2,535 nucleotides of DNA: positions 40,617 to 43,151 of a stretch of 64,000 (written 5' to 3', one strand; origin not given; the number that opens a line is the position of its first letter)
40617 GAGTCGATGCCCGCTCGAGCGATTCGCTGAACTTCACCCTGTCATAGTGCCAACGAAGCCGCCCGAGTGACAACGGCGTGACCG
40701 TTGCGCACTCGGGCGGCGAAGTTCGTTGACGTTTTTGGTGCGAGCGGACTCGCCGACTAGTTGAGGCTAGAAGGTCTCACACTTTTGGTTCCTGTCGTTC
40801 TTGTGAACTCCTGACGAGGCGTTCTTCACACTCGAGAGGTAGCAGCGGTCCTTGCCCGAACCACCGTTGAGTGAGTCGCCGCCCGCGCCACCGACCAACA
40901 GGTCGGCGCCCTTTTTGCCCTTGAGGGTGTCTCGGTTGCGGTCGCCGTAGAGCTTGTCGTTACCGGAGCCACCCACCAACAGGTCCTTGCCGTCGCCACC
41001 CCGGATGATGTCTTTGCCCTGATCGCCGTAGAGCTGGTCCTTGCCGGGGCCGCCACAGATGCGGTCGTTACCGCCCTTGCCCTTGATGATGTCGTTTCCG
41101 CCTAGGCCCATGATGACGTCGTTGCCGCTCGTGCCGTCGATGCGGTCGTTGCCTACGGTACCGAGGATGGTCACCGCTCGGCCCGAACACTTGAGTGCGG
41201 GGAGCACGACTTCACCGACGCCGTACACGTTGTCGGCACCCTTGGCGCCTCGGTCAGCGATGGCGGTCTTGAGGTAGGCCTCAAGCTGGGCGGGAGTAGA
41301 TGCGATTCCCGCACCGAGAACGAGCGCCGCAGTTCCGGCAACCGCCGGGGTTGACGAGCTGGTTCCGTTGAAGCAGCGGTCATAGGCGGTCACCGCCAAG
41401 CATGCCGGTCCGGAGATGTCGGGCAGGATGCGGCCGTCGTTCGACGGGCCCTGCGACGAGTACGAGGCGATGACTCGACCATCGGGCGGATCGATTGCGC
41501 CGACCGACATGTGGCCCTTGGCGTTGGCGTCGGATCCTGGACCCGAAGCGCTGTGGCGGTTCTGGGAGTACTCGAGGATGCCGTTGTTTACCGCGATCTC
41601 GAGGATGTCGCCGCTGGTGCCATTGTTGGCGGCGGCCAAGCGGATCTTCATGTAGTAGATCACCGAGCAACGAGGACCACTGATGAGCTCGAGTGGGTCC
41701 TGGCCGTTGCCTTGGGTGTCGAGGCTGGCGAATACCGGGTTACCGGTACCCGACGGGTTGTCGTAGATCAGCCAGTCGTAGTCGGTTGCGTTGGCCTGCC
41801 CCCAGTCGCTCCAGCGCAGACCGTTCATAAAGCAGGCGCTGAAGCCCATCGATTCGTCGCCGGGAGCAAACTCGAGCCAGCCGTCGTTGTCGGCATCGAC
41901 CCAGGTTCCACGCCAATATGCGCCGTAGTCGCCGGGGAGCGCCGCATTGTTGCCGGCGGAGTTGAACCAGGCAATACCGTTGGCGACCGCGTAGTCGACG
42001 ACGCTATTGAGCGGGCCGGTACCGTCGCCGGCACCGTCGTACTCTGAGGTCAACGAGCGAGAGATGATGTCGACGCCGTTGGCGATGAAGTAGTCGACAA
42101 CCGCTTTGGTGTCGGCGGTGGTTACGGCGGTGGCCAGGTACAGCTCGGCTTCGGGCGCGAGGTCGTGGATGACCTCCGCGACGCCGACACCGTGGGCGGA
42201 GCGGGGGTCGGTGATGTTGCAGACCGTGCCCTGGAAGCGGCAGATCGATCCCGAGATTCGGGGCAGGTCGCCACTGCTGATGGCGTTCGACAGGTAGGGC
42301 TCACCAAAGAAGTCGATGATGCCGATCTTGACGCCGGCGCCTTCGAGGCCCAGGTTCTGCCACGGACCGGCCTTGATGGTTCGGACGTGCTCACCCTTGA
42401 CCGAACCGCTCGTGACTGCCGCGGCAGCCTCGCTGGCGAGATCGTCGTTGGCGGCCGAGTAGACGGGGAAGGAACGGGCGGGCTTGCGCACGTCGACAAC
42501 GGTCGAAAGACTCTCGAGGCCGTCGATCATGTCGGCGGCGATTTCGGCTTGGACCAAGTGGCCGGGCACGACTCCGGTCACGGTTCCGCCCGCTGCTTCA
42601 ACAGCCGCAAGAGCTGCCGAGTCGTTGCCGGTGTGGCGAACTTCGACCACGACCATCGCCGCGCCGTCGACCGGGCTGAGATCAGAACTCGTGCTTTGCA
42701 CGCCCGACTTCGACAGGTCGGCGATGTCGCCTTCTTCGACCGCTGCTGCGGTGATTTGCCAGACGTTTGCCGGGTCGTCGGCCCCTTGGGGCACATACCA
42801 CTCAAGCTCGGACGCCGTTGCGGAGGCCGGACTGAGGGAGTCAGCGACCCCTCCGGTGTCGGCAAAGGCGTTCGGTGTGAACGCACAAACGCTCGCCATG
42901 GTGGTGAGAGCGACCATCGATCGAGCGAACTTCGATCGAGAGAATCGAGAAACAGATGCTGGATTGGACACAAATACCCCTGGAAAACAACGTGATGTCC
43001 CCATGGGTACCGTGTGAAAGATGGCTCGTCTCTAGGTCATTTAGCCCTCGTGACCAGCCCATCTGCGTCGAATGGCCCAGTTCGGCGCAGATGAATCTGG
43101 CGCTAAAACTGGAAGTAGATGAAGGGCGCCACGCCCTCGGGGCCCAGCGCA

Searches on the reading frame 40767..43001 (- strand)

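Call 60: search_protein_families(library=pfam, proteins=[window:40767-43001:-], max_evalue=0.00001)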
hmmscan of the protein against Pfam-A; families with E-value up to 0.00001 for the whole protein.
window:40767-43001:- (744 aa): 2 families
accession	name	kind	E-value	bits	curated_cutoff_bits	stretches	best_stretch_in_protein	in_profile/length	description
PF00353.25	HemolysinCabind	-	1.1e-22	80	23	3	650-684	2-36/36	RTX calcium-binding nonapeptide repeat (4 copies)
PF00082.27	Peptidase_S8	-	2.4e-19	70.2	21.8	1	465-596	145-288/288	Subtilase family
